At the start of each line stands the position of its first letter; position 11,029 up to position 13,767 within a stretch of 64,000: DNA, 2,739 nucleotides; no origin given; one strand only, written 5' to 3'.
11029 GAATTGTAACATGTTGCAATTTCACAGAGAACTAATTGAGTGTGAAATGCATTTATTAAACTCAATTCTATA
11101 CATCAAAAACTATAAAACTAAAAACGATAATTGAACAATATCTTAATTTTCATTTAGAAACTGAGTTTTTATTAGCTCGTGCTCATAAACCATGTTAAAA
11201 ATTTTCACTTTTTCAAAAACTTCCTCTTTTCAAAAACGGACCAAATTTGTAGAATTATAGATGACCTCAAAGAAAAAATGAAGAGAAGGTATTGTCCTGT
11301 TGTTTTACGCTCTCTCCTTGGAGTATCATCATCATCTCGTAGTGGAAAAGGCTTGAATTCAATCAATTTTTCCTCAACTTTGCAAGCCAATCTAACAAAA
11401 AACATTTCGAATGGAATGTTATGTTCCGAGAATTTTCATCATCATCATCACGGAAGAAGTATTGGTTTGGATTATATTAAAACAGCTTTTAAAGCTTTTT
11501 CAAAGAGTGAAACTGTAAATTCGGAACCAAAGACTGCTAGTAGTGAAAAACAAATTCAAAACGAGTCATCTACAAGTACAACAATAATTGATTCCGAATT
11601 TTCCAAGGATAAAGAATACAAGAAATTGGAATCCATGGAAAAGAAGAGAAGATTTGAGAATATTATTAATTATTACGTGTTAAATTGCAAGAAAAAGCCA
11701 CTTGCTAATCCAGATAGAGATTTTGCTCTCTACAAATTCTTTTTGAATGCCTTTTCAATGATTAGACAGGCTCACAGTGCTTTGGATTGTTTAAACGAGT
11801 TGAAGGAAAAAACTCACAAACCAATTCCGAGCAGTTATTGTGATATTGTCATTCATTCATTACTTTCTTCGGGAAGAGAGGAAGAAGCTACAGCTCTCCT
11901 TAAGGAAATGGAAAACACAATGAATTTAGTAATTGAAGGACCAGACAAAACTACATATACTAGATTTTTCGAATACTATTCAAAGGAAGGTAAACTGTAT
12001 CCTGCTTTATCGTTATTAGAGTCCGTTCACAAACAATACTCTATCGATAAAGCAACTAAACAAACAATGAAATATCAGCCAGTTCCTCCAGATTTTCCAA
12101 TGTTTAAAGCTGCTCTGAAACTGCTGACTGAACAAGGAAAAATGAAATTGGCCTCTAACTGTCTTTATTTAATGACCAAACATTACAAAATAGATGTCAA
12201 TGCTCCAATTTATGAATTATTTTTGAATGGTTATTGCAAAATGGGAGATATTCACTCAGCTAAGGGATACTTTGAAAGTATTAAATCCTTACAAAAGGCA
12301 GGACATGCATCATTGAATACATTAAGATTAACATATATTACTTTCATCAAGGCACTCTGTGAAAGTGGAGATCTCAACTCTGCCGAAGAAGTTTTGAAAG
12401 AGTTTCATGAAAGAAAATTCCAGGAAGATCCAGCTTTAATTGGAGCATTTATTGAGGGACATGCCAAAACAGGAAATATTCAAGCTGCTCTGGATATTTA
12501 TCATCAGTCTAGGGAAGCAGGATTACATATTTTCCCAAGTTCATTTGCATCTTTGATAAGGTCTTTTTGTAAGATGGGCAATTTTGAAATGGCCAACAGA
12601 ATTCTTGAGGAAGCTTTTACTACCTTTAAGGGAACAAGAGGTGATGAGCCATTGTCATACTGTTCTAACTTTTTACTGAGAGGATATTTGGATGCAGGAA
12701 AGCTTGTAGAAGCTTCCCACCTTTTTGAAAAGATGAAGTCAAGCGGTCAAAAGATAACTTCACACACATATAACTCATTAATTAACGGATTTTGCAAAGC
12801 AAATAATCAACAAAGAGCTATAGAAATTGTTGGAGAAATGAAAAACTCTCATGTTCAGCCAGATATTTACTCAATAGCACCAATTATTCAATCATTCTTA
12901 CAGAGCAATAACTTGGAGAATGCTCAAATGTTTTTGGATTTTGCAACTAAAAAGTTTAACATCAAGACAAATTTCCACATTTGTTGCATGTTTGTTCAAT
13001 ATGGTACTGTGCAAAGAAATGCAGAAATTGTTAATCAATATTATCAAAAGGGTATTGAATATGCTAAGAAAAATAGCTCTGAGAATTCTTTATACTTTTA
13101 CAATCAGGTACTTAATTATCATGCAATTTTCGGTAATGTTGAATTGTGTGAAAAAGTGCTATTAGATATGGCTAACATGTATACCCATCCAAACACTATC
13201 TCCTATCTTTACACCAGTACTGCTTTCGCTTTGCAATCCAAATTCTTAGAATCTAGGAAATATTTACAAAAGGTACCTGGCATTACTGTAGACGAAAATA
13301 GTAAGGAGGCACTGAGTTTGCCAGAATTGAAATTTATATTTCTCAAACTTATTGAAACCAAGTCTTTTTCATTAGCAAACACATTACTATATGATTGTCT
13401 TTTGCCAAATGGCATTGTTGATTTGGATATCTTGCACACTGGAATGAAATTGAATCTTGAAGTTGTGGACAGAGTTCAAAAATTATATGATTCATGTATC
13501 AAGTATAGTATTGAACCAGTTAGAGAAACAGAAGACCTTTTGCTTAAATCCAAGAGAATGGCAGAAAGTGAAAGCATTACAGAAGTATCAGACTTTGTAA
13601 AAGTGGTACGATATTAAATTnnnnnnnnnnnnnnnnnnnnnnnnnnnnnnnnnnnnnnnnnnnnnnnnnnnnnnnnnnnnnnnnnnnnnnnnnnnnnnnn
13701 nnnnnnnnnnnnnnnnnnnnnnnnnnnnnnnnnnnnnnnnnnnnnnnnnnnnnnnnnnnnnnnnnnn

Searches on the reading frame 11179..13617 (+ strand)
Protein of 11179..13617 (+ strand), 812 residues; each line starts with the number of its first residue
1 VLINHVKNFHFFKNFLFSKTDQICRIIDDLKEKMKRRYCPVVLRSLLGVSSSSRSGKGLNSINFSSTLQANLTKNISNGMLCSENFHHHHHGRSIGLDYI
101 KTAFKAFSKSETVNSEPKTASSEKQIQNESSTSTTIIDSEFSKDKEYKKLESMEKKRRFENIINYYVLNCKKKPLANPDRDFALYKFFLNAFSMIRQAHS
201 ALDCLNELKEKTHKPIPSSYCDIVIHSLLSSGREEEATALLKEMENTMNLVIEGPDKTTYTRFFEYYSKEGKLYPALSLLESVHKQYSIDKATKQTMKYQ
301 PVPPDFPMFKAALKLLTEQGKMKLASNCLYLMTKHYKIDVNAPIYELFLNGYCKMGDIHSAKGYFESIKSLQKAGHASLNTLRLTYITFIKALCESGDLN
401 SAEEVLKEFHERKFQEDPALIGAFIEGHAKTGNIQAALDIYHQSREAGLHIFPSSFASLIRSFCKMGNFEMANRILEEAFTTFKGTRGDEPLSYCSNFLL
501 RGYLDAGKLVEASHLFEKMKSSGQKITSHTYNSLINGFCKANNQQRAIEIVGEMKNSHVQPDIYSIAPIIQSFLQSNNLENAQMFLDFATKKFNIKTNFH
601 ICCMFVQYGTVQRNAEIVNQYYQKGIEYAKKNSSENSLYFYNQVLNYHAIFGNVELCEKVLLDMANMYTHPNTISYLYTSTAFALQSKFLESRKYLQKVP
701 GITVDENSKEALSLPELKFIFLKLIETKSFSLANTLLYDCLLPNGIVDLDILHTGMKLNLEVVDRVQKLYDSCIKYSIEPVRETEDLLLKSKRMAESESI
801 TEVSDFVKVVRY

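Call 64: search_protein_families(library=pfam, proteins=[window:11179-13617:+], max_evalue=0.001)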
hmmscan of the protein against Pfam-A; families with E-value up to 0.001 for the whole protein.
window:11179-13617:+ (812 aa): 6 families
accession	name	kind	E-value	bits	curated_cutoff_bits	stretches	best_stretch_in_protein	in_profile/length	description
PF13041.12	PPR_2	-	9.9e-37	125.3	30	2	496-540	6-50/50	PPR repeat family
PF01535.26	PPR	-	4.4e-32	108.5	25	1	530-557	2-29/31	PPR repeat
PF12854.13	PPR_1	-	1e-27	96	23.8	1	525-555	4-34/34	PPR repeat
PF13812.12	PPR_3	-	3.6e-17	62.6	25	1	515-570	2-57/63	Pentatricopeptide repeat domain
PF17177.10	PPR_long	-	1.6e-11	44.4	27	1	510-582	71-143/211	Pentacotripeptide-repeat region of PRORP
PF12921.12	ATP13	-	0.00014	22.2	26.7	0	550-596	45-87/114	Mitochondrial ATPase expression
